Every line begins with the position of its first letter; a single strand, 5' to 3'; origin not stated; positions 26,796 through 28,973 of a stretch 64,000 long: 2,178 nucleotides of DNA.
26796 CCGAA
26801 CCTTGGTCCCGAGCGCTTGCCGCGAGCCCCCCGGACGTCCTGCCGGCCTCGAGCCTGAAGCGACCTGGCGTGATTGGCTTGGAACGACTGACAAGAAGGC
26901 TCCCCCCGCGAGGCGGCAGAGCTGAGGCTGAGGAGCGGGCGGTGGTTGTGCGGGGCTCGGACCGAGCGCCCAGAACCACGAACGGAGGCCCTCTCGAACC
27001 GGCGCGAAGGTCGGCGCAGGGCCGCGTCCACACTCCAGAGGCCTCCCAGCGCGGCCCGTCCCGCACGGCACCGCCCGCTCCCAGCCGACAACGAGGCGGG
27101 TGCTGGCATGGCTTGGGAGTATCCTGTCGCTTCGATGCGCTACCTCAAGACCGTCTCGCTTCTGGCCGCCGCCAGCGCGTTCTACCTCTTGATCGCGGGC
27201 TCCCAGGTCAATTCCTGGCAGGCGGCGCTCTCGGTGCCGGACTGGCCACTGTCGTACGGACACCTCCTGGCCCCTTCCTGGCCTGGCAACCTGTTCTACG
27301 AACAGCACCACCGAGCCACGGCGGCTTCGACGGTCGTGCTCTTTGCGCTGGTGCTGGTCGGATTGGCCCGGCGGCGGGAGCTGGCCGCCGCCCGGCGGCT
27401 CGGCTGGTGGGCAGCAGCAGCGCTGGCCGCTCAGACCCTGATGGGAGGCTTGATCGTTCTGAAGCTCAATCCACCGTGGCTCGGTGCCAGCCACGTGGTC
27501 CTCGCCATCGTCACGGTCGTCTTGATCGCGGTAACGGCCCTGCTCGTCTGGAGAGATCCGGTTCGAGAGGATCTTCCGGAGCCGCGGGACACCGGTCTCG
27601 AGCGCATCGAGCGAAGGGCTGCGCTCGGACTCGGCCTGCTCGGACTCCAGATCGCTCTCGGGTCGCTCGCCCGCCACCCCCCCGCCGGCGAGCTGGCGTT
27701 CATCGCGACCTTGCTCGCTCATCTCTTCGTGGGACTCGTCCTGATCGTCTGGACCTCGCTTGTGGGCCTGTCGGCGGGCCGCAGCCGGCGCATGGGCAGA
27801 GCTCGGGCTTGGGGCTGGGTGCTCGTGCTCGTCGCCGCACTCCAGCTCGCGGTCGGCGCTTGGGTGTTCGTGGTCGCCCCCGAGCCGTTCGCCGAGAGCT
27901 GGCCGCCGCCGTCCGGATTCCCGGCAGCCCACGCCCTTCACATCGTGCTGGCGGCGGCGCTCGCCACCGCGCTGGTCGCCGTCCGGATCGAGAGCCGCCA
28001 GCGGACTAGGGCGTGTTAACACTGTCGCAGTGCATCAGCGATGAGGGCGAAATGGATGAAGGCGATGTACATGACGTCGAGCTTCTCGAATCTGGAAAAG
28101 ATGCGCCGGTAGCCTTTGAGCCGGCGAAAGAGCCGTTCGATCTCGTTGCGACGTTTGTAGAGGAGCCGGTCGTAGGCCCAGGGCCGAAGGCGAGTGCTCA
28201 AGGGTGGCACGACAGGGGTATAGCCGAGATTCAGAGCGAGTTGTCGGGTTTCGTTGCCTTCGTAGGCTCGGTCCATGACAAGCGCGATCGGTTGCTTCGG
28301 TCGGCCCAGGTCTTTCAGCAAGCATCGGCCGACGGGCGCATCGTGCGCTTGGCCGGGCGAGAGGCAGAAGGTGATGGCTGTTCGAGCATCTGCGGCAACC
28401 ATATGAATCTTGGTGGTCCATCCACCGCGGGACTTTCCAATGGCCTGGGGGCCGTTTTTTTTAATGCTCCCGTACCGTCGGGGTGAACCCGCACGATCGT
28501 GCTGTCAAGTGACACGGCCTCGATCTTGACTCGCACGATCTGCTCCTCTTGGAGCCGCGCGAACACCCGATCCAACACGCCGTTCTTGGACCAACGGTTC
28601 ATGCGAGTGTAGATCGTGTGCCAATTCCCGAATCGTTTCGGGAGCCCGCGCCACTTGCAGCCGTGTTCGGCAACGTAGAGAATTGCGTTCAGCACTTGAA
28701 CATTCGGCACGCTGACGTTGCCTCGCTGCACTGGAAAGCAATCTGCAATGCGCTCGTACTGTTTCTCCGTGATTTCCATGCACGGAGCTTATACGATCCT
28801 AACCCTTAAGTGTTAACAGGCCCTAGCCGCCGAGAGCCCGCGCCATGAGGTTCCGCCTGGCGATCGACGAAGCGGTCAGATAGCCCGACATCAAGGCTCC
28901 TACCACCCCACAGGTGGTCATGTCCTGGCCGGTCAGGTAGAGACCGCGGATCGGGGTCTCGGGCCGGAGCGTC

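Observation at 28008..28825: Intact IS5-family element with A8 frameshift site, inserted exactly at the 3' ends of two convergent genes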

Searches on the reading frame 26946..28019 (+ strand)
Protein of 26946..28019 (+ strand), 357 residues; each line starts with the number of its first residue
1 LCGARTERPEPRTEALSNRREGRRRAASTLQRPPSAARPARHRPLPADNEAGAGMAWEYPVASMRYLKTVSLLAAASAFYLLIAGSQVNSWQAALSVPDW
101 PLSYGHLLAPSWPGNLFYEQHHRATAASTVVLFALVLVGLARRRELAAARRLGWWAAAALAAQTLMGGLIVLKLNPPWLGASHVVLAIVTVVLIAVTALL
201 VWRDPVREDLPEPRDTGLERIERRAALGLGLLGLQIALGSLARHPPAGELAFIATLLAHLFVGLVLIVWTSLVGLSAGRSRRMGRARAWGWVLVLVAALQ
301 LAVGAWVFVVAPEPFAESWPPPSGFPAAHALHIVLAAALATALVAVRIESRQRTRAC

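Call 6: search_protein_families(library=pfam, proteins=[window:26946-28019:+], max_evalue=0.01)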
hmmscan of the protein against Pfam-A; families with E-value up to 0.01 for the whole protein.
window:26946-28019:+ (357 aa): 2 families
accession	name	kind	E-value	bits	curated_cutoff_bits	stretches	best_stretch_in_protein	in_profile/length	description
PF02628.20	COX15-CtaA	-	7e-12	45.4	29.9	2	64-193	180-320/322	Cytochrome oxidase assembly protein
PF04238.17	DUF420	-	0.0097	16.6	30.5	0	181-204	77-100/130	Protein of unknown function (DUF420)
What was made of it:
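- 27108..28019 (+): COX15/CtaA-family gene (303 aa). Its last three codons and its TAA stop lie inside the IS end. Pfam PF02628 at 45.4 bits (call 6).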

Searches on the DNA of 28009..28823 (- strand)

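Call 47: search_dna_similar(query=window:28009-28823:-, collection=plasmids, mode=distant, max_rows=15)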
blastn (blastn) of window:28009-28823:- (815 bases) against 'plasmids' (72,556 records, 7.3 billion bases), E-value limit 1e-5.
Records with a match: 23; places in all: 27; records where one place covers at least 80% of the query: 18.
Best place of each record, by identity: 60-80% 23.
By first word of the organism name: Burkholderia 7; Cupriavidus 3; Paraburkholderia 2; Pseudomonas 2; Caballeronia 2; Paracoccus 2; Polaromonas 1; Variovorax 1; Ralstonia 1; Enterobacter 1; and 1 more.
By predicted mobility (MOB-suite, as given by PLSDB): non-mobilizable 13; conjugative 8; mobilizable 2.
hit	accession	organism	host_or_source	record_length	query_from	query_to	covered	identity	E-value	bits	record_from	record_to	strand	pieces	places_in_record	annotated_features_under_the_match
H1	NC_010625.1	Paraburkholderia phymatum STM815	-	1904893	2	815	100%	72.6%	2e-123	451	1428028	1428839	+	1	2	record has no annotation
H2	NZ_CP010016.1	Burkholderia thailandensis 34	-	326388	45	815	95%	75.0%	2e-141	510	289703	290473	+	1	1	IS5 family transposase | DNA-binding domain-containing protein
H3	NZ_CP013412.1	Burkholderia thailandensis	environmental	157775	45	815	95%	75.0%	2e-141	510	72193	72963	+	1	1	IS5 family transposase | DNA-binding domain-containing protein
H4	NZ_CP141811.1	Burkholderia thailandensis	Homo sapiens,tissue sample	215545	45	815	95%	73.7%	7e-128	465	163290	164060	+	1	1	IS5 family transposase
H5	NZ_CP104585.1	Pseudomonas aeruginosa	Homo sapiens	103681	37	815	96%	72.3%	3e-114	420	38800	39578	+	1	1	IS5 family transposase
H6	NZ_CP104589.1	Pseudomonas aeruginosa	Homo sapiens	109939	37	815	96%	72.3%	3e-114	420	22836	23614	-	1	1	IS5 family transposase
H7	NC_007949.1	Polaromonas sp. JS666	-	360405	84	815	90%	75.9%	1e-143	517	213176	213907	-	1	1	IS5 family transposase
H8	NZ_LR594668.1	Variovorax sp. SRS16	linuron-contaminated soil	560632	84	810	89%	76.0%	1e-143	517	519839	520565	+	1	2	IS5 family transposase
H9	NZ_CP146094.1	Ralstonia sp. RRA.1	pure culture,Cupriavidus necator ...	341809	95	815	88%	76.5%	7e-147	528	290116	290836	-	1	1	IS5 family transposase | TolC family protein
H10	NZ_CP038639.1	Cupriavidus oxalaticus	whole organism,sewage sludge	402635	75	815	91%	74.2%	9e-127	461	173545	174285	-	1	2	IS5 family transposase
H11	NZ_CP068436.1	Cupriavidus necator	heavy metal containmented soil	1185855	75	815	91%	73.9%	4e-124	452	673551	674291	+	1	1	none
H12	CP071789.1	Enterobacter cloacae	Homo sapiens,rectal swab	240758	68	815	92%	72.0%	1e-105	391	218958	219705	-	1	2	IS5 family transposase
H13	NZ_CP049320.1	Caballeronia sp. SBC2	whole organism,soil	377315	82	815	90%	73.4%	8e-115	421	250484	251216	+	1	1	none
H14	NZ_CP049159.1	Caballeronia sp. SBC1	whole organism,soil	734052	82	815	90%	73.4%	8e-115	421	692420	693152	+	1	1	none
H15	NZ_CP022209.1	Burkholderia gladioli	Environment,environmental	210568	96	815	88%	74.7%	2e-127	463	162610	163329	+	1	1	IS5 family transposase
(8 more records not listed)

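Call 48: search_dna_similar(query=window:28009-28823:-, collection=ecoli_genomes, mode=distant, max_rows=8)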
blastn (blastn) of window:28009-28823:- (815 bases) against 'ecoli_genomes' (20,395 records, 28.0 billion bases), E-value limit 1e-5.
No match.
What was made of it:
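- Tried and rejected: The E. coli genome collection had no match (call 48).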

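Call 49: get_annotated_region(hit=H5, flank=300)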
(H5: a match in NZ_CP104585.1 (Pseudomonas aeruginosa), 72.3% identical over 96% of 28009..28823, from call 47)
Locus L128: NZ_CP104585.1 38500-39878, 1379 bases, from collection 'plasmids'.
description: Pseudomonas aeruginosa strain WTJH2 plasmid pWTJH2, complete sequence
organism: Pseudomonas aeruginosa (NCBI taxid 287)
taxonomy: Bacteria; Pseudomonadota; Gammaproteobacteria; Pseudomonadales; Pseudomonadaceae; Pseudomonas; Pseudomonas aeruginosa
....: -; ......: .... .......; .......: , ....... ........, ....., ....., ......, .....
typing (MOB-suite, as given by PLSDB): non-mobilizable
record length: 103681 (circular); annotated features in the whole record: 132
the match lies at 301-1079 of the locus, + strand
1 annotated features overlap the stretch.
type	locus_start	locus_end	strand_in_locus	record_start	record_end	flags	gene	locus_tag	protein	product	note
CDS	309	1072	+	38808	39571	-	-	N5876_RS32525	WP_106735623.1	IS5 family transposase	-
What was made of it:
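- A RefSeq relative has a 764-nt (3n-1) CDS (call 49).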

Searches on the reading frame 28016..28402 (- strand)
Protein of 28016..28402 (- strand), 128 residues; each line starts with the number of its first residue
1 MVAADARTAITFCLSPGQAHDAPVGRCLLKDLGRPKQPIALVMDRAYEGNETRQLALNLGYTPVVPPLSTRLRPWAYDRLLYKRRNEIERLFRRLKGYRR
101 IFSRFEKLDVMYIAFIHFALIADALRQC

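Call 6: search_protein_families(library=pfam, proteins=[window:28016-28402:-], max_evalue=0.01)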
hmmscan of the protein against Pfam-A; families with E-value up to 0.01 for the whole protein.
window:28016-28402:- (128 aa): 2 families
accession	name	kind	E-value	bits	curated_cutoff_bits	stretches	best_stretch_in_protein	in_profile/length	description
PF01609.27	DDE_Tnp_1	-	2.4e-09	37.7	23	1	7-116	45-192/200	Transposase DDE domain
PF13586.12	DDE_Tnp_1_2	-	6.6e-07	30.1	29.2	1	42-125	2-85/86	Transposase DDE domain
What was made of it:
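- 28016..28456 (-): orfB-frame part of OrfAB (DDE catalytic domain with D170 and E213). OrfAB = join(28779..28456, 28456..28016). Pfam DDE_Tnp_1 at 37.7 bits and DDE_Tnp_1_2 at 30.1 bits (call 6).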
